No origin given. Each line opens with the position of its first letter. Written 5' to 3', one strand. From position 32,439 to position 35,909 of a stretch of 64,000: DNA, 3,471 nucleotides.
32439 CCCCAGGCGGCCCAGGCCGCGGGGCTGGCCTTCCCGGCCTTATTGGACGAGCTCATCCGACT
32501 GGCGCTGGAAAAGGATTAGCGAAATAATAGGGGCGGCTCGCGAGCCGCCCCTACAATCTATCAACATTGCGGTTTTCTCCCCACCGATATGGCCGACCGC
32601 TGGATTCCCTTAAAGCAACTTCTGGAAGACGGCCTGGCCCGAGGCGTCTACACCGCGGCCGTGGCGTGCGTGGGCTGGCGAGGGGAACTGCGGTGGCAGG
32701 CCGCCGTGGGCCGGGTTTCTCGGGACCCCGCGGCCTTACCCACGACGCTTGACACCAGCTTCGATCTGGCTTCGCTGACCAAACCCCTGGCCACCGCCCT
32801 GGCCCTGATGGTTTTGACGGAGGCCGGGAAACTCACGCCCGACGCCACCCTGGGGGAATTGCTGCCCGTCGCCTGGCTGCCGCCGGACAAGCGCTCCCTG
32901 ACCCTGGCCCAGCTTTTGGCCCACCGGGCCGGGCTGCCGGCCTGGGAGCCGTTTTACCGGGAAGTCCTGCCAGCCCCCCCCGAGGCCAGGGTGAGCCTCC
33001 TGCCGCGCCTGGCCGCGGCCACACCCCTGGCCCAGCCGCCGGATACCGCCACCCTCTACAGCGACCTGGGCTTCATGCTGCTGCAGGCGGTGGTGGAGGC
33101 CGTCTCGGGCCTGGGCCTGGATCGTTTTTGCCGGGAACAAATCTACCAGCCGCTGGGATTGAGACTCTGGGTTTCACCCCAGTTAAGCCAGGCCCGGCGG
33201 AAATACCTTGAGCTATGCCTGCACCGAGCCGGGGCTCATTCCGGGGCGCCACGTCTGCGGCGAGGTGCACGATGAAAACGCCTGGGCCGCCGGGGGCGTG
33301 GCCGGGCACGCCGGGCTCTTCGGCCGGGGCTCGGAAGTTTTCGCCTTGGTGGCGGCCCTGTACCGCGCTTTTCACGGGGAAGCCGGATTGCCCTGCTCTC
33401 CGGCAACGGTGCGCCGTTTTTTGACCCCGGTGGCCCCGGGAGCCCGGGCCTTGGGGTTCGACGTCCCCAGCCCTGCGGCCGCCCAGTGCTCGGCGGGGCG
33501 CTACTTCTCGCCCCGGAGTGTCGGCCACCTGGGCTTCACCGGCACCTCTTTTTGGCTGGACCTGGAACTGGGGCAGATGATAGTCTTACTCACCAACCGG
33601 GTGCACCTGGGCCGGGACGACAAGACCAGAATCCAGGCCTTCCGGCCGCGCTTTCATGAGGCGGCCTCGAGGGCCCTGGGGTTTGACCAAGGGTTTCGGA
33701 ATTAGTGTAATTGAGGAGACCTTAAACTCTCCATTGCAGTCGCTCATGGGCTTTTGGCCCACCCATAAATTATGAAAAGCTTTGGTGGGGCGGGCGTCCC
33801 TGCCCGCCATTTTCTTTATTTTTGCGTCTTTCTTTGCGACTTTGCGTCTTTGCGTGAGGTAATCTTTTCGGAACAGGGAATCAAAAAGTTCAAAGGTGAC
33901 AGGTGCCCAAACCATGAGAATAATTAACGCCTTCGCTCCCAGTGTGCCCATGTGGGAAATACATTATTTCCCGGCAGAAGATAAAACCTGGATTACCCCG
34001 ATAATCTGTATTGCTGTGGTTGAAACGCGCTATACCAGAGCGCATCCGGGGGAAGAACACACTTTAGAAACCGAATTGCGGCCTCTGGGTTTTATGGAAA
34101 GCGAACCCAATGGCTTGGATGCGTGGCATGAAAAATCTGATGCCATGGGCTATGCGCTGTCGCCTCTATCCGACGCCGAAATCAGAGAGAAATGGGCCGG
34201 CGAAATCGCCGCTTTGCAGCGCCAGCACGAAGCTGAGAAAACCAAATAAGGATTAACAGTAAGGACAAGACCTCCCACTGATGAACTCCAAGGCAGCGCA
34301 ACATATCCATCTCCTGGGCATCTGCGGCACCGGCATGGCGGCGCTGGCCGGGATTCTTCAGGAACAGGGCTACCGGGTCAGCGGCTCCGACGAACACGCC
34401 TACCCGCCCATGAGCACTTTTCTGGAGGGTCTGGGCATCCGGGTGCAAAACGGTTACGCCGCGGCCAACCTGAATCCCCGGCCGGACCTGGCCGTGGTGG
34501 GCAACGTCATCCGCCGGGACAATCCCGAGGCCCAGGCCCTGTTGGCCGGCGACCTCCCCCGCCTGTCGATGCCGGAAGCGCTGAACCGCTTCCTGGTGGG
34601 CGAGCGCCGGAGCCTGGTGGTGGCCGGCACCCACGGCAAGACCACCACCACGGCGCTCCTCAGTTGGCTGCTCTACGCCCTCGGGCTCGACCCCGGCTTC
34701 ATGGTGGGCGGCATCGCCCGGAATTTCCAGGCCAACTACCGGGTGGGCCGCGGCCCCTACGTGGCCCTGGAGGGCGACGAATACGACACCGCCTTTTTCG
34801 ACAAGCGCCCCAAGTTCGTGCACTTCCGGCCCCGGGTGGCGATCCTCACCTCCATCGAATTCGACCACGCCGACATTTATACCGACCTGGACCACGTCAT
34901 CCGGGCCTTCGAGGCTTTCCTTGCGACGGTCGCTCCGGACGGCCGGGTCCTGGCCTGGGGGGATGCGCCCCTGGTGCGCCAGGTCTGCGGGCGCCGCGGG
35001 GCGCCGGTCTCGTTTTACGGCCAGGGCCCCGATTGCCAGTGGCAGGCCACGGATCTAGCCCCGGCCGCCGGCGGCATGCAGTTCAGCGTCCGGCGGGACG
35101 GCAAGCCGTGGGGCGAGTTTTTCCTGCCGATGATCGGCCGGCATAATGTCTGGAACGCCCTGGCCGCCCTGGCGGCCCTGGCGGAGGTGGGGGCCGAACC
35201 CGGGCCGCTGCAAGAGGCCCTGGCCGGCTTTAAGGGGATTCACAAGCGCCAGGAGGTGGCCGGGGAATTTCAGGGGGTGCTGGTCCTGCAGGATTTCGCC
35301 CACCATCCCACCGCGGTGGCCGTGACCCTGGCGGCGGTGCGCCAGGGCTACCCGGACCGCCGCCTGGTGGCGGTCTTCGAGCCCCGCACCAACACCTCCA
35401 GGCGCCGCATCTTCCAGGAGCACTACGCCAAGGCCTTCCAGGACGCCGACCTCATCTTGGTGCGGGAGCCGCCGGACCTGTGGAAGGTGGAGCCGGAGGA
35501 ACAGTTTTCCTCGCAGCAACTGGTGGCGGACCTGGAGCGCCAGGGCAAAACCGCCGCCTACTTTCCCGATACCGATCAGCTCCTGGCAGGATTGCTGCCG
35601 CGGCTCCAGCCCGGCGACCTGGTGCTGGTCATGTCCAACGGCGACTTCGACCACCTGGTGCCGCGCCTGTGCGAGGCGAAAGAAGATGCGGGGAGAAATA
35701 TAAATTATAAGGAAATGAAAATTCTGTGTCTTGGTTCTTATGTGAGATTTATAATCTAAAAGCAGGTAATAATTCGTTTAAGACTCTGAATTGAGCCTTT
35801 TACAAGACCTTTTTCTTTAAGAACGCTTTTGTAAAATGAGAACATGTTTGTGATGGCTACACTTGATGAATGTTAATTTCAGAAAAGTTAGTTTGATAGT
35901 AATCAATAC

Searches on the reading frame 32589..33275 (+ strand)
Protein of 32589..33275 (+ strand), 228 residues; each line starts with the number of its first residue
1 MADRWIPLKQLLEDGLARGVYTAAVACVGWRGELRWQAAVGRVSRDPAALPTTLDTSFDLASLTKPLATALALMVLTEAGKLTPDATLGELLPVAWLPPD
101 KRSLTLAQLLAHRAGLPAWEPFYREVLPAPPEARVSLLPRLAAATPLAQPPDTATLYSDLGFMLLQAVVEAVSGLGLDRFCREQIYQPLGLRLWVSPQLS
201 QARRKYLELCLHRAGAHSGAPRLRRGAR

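Call 6: search_protein_families(library=pfam, proteins=[window:32589-33275:+], max_evalue=0.01)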
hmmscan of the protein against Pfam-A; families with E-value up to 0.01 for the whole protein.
window:32589-33275:+ (228 aa): 1 family
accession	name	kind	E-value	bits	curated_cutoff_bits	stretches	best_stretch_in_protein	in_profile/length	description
PF00144.29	Beta-lactamase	-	5.7e-32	111.6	27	1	9-192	2-179/329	Beta-lactamase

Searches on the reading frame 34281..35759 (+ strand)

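Call 6: search_protein_families(library=pfam, proteins=[window:34281-35759:+], max_evalue=0.01)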
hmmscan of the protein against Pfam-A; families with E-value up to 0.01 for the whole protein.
window:34281-35759:+ (492 aa): 3 families
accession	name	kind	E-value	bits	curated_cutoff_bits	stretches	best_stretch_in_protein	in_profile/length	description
PF08245.18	Mur_ligase_M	-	4.1e-20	73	24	1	114-299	1-199/200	Mur ligase middle domain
PF01225.30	Mur_ligase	-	1.6e-18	67.3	21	1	8-105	1-91/95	Mur ligase family, catalytic domain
PF02875.26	Mur_ligase_C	-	5.3e-18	66.5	28.4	1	323-454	2-127/127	Mur ligase, glutamate ligase domain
